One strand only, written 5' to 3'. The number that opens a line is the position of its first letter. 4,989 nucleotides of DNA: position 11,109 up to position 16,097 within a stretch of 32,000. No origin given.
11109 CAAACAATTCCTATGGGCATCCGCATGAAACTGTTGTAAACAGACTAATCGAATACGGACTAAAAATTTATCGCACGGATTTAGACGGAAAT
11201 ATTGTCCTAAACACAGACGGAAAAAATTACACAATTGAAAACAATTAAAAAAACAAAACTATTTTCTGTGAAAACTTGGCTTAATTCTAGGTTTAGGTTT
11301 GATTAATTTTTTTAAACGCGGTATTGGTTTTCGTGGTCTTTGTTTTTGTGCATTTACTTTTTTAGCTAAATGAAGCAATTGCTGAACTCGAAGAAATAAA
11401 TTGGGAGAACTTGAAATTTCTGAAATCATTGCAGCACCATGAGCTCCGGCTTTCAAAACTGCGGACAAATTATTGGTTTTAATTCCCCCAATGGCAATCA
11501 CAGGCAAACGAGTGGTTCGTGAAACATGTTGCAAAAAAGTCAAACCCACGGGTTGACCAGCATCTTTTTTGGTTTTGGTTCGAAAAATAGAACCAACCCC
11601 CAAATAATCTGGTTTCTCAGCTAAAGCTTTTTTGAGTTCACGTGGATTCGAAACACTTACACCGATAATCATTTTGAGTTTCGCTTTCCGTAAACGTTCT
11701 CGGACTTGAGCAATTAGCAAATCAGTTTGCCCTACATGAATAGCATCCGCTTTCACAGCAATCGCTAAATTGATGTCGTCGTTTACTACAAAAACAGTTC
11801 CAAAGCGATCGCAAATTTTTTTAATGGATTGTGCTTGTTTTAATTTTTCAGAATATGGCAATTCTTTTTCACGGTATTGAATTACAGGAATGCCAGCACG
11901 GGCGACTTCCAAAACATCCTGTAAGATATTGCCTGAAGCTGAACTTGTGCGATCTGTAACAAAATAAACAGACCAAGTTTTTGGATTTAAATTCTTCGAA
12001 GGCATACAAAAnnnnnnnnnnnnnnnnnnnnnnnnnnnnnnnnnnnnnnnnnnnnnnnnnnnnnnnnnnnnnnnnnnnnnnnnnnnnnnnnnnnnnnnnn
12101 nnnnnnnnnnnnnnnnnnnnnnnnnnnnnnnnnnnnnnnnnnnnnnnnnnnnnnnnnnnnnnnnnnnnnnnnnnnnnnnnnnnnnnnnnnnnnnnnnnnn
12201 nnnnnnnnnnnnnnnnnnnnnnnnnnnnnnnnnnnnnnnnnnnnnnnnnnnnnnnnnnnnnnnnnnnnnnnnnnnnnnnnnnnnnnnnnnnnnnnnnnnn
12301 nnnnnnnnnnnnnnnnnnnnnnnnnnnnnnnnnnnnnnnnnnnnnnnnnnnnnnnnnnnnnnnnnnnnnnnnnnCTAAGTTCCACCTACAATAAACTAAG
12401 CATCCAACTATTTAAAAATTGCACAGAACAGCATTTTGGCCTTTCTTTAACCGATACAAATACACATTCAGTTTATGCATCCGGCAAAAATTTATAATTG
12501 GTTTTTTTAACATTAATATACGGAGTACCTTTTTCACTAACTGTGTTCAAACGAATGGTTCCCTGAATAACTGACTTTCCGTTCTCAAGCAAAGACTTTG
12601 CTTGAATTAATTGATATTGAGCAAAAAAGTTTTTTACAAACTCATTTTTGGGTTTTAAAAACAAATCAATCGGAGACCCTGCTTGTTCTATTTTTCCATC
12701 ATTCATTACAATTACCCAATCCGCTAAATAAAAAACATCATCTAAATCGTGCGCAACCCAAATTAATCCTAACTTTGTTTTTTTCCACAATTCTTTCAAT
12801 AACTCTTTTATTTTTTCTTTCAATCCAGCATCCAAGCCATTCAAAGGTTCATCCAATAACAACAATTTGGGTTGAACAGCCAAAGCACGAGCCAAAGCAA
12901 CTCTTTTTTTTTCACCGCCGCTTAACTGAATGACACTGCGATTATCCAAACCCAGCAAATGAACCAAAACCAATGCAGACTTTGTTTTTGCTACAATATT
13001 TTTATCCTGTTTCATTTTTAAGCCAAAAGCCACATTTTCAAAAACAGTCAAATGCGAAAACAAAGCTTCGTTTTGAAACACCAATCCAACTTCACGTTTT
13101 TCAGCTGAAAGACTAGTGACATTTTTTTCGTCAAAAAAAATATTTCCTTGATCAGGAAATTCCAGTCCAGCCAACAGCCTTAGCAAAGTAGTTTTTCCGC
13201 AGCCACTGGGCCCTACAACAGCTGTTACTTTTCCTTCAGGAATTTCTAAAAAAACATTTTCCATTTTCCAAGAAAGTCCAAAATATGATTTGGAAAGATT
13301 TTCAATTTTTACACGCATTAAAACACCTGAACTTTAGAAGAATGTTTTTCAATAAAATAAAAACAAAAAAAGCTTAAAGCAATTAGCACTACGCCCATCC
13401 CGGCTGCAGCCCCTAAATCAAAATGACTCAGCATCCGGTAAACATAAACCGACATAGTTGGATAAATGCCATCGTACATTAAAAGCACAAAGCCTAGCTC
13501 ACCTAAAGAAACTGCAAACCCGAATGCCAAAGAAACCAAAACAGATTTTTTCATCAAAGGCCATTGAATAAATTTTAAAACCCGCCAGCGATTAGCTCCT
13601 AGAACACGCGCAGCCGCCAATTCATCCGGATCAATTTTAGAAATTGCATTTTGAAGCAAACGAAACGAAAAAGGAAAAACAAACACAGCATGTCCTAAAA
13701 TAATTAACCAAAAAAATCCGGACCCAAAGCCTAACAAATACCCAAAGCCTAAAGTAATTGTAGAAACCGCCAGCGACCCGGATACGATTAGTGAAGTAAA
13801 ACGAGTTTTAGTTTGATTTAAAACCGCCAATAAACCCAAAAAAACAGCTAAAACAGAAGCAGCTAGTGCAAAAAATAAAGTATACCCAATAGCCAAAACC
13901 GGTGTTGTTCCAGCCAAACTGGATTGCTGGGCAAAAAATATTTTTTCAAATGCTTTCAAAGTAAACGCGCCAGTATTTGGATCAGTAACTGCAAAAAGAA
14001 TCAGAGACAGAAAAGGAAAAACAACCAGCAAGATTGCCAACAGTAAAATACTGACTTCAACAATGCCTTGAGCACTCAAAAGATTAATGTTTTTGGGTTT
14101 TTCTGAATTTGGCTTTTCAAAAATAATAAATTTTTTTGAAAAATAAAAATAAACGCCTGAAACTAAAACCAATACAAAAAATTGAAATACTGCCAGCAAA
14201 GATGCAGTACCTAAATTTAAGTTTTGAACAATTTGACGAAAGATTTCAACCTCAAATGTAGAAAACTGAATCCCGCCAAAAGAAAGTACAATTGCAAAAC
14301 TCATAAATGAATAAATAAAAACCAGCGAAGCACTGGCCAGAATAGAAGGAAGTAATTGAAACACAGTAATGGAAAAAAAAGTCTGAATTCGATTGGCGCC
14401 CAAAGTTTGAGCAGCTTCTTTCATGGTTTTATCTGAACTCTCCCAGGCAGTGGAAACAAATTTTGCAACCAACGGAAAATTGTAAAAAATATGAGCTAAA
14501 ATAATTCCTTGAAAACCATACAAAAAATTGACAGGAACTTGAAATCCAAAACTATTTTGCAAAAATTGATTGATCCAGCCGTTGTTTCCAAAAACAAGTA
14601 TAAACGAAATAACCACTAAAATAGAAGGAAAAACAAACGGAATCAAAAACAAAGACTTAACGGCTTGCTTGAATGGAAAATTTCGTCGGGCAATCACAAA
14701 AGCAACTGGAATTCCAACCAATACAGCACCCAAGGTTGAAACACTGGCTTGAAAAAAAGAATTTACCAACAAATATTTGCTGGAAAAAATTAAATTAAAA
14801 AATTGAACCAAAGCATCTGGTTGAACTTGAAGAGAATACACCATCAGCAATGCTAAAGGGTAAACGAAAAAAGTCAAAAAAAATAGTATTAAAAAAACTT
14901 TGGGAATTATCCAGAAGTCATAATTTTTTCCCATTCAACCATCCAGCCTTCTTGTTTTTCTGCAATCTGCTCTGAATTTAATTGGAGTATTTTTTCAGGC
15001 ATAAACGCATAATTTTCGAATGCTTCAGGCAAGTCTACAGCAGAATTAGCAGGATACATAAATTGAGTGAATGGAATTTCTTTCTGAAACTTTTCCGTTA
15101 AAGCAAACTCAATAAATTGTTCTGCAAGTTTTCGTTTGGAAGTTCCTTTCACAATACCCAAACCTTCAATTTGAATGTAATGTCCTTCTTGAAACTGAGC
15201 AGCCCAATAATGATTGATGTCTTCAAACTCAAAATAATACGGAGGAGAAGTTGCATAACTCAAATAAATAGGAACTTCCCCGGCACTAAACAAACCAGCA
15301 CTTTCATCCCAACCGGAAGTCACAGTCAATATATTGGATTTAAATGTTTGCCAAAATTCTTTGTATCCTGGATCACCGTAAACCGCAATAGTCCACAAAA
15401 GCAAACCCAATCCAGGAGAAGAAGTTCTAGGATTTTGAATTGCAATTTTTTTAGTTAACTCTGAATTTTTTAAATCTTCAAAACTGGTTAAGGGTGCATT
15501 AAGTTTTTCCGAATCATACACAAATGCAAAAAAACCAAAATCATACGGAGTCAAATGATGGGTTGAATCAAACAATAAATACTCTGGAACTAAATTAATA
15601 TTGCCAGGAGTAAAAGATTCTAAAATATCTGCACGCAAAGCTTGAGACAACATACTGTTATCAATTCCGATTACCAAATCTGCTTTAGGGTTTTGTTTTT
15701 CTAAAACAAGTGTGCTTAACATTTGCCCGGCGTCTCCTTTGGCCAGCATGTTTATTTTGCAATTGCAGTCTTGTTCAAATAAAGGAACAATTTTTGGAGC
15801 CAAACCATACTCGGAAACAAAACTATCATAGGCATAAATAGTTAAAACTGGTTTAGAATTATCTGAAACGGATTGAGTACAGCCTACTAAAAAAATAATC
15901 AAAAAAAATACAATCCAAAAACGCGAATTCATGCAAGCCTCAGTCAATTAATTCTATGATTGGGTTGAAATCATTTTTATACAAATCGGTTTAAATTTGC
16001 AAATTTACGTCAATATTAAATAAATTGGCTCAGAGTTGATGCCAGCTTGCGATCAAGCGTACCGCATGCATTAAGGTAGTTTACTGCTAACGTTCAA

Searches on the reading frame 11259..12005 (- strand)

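Call 35: search_protein_families(library=pfam, proteins=[window:11259-12005:-], max_evalue=0.001)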
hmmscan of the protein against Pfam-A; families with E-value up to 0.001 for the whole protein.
window:11259-12005:- (248 aa): 4 families
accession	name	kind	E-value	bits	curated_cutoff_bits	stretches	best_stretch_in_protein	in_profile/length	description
PF02581.23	TMP-TENI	-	4.6e-58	196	27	1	13-197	1-180/180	Thiamine monophosphate synthase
PF04481.18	DUF561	-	0.00039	20.1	21.6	0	158-221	178-241/243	Protein of unknown function (DUF561)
PF01207.24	Dus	-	0.00042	20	20.4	0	142-212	160-232/311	Dihydrouridine synthase (Dus)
PF03060.21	NMO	-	0.00058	19.8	28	1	155-193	182-221/331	Nitronate monooxygenase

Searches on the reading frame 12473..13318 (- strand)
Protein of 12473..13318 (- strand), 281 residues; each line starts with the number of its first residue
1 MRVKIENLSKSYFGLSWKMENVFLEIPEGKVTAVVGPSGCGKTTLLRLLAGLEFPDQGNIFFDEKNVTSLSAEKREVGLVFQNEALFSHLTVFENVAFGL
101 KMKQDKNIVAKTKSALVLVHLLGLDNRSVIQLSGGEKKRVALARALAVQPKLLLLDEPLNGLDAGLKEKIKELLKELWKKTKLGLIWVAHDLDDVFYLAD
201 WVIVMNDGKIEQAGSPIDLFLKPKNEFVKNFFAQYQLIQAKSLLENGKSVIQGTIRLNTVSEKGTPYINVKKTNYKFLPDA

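Call 35: search_protein_families(library=pfam, proteins=[window:12473-13318:-], max_evalue=0.001)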
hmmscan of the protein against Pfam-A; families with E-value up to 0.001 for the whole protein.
window:12473-13318:- (281 aa): 8 families
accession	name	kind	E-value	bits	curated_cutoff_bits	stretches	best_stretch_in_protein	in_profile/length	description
PF00005.33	ABC_tran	-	2.3e-36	125.8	25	1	20-160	2-137/137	ABC transporter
PF13304.12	AAA_21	-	5.9e-09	36.8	27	0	31-53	1-23/304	AAA domain, putative AbiEii toxin, Type IV TA system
PF02463.25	SMC_N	-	3.2e-06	27.2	40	1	28-182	23-191/220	RecF/RecN/SMC N terminal domain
PF09818.15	ABC_ATPase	-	2.4e-05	23.9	23.2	0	155-213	193-254/283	P-loop domain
PF13401.12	AAA_22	-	0.00017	22.3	27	1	30-77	6-54/130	AAA domain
PF13481.12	AAA_25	-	0.00024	21.2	27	1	26-101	30-99/195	AAA domain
PF03215.21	Rad17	-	0.00026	21.4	23.8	1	19-118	35-137/186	Rad17 P-loop domain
PF24389.1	ORC-CDC6-like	-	0.00038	19.8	27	1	5-49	8-52/571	ORC-CDC6-like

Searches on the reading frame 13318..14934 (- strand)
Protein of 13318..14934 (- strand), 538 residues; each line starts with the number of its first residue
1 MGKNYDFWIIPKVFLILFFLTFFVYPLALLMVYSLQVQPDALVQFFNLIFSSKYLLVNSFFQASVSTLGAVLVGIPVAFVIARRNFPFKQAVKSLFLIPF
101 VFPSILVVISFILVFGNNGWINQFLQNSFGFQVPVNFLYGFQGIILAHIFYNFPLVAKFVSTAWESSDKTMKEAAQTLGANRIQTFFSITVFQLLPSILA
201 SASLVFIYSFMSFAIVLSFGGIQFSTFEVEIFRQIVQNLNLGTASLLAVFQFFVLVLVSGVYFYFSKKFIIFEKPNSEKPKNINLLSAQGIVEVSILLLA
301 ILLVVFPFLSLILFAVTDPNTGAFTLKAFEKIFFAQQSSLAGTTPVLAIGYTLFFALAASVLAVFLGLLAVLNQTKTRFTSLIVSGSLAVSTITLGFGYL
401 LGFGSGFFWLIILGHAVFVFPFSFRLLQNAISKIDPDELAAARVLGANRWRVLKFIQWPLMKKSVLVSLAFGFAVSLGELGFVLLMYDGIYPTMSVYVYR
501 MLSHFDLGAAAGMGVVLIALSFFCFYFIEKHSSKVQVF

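Call 35: search_protein_families(library=pfam, proteins=[window:13318-14934:-], max_evalue=0.001)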
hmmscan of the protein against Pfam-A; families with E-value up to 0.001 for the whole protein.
window:13318-14934:- (538 aa): 1 family
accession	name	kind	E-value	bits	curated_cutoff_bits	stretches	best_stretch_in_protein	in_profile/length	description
PF00528.27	BPD_transp_1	-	1.2e-17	64.7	26.4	2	74-268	1-181/184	Binding-protein-dependent transport system inner membrane component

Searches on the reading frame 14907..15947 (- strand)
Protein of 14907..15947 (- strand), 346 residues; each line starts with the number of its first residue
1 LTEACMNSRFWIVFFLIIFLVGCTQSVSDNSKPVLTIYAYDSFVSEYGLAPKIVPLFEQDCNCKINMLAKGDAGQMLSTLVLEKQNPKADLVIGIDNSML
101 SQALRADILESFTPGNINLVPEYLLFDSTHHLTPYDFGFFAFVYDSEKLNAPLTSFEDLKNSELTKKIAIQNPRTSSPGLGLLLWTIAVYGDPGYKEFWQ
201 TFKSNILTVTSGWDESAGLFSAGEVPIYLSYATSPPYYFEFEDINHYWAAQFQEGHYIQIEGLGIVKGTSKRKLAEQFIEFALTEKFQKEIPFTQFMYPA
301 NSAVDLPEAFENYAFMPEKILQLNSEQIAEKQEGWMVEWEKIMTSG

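Call 35: search_protein_families(library=pfam, proteins=[window:14907-15947:-], max_evalue=0.001)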
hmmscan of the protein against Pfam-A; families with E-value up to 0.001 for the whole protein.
window:14907-15947:- (346 aa): 4 families
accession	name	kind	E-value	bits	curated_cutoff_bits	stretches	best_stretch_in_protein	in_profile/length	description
PF13343.11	SBP_bac_6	-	5.4e-20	72.4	24.6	1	86-309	1-228/245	Bacterial extracellular solute-binding protein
PF13416.11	SBP_bac_8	-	6.3e-17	62.7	27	1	57-316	6-277/279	Bacterial extracellular solute-binding protein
PF01547.30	SBP_bac_1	-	4.3e-12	47.1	26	1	51-289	11-307/307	Bacterial extracellular solute-binding protein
PF13531.11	SBP_bac_11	-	1.3e-07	32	25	1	52-289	15-219/227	Bacterial extracellular solute-binding protein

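Call 64: find_homologous_proteins(query=window:14907-15932:-, max_evalue=1e-30)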
Query window:14907-15932:- (341 aa): 3184 proteins with E <= 1e-30 among 4331 candidates; the best 120 are listed.
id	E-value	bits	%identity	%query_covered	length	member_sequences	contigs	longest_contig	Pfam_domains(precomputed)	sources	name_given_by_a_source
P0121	1.6e-229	779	100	100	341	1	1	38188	PF13531.12,PF13416.12,PF13343.12,PF01547.31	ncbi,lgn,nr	ncbi:MAG: thiamine ABC transporter substrate binding subunit [Candidatus Diapherotrites archaeon]|nr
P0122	8.2e-151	520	66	100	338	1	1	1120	PF13531.12,PF13416.12,PF13343.12,PF01547.31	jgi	jgi:thiamine transport system substrate-binding protein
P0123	9.8e-150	517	67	98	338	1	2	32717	PF13531.12,PF13416.12,PF13343.12,PF01547.31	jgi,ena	-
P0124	1.1e-149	517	68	100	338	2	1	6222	PF13531.12,PF13416.12,PF13343.12,PF01547.31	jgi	-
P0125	1.4e-148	513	65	100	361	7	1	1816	PF13531.12,PF13416.12,PF13343.12,PF01547.31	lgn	-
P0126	1.7e-148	513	67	99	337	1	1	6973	PF13531.12,PF13416.12,PF13343.12,PF01547.31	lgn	-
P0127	7.9e-147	507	67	95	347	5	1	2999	PF13531.12,PF13416.12,PF13343.12,PF01547.31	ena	-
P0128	1.1e-146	507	64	100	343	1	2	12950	PF13531.12,PF13416.12,PF13343.12,PF01547.31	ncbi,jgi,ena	-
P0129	2.0e-146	506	65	100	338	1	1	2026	PF13531.12,PF13416.12,PF13343.12,PF01547.31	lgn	-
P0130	8.0e-146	504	64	100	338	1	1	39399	PF13531.12,PF13416.12,PF13343.12,PF01547.31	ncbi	ncbi:MAG: thiamine ABC transporter substrate binding subunit [Candidatus Diapherotrites archaeon]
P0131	1.4e-144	500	65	100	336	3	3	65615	PF13531.12,PF13416.12,PF13343.12,PF01547.31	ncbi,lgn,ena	-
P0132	2.7e-144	499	65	98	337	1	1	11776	PF13531.12,PF13416.12,PF13343.12,PF01547.31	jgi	-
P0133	4.8e-144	498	65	96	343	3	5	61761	PF13531.12,PF13416.12,PF13343.12,PF01547.31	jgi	-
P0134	2.0e-143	496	66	95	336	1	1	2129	PF13531.12,PF13416.12,PF13343.12,PF01547.31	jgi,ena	-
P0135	2.7e-142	492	64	100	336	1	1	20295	PF13531.12,PF13416.12,PF13343.12,PF01547.31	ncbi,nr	ncbi:MAG: thiamine ABC transporter substrate-binding protein [archaeon]|nr:thiamine ABC transporter 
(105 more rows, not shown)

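Call 65: find_encoding_contigs(protein=P0121, flank=10000, max_places=5)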
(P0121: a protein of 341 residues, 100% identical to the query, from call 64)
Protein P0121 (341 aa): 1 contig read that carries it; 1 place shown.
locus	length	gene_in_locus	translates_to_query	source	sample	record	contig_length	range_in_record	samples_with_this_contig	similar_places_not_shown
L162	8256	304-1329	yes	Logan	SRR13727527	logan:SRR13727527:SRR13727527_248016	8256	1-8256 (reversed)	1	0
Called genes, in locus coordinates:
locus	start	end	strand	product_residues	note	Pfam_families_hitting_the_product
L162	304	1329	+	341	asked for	PF13531:SBP_bac_11, PF01547:SBP_bac_1, PF13416:SBP_bac_8, PF13343:SBP_bac_6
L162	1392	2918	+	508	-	PF00528:BPD_transp_1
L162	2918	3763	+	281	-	PF02463:SMC_N (faint), PF09818:ABC_ATPase (faint), PF00005:ABC_tran, PF13304:AAA_21 (faint)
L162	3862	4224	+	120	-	-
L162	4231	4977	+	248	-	PF02581:TMP-TENI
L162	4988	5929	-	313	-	PF00753:Lactamase_B (weak)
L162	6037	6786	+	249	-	PF00154:RecA_N, PF13481:AAA_25 (faint), PF03796:DnaB_C (weak), PF23442:DUF7125 (weak), PF06745:ATPase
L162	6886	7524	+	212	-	PF11858:DUF3378 (weak), PF01351:RNase_HII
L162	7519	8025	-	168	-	PF03367:Zn_ribbon_ZPR1, PF22794:jr-ZPR1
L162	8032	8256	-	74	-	?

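Call 66: find_encoding_contigs(protein=P0123, flank=4000, max_places=2)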
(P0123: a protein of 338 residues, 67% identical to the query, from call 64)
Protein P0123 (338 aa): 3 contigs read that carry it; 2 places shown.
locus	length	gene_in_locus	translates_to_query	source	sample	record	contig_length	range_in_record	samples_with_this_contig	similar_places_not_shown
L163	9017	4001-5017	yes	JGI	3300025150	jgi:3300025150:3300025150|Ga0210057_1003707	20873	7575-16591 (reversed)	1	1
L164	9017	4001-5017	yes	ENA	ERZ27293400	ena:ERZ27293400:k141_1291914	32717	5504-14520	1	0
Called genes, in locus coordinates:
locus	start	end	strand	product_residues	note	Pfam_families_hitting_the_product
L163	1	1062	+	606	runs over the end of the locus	PF12679:ABC2_membrane_2 (faint), PF28019:HmpF (faint), PF04513:Baculo_PEP_C (faint), PF24161:CCDC39 (faint), PF12698:ABC2_membrane_3, PF01061:ABC2_membrane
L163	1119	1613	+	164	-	-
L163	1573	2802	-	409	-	PF04894:Nre_N, PF04895:Nre_C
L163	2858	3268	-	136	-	-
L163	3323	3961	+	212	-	PF04263:TPK_catalytic, PF04265:TPK_B1_binding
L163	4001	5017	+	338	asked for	PF01547:SBP_bac_1, PF13531:SBP_bac_11, PF13416:SBP_bac_8, PF13343:SBP_bac_6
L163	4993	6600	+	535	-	PF00528:BPD_transp_1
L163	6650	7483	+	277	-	PF00005:ABC_tran, PF02463:SMC_N (faint), PF13304:AAA_21 (faint)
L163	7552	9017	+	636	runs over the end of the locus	PF02824:TGS, PF07973:tRNA_SAD, PF00587:tRNA-synt_2b, PF03129:HGTP_anticodon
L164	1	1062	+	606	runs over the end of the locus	PF12679:ABC2_membrane_2 (faint), PF28019:HmpF (faint), PF04513:Baculo_PEP_C (faint), PF24161:CCDC39 (faint), PF12698:ABC2_membrane_3, PF01061:ABC2_membrane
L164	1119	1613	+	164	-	-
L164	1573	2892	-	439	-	PF04894:Nre_N, PF04895:Nre_C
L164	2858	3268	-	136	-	-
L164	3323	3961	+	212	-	PF04263:TPK_catalytic, PF04265:TPK_B1_binding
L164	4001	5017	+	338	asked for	PF01547:SBP_bac_1, PF13531:SBP_bac_11, PF13416:SBP_bac_8, PF13343:SBP_bac_6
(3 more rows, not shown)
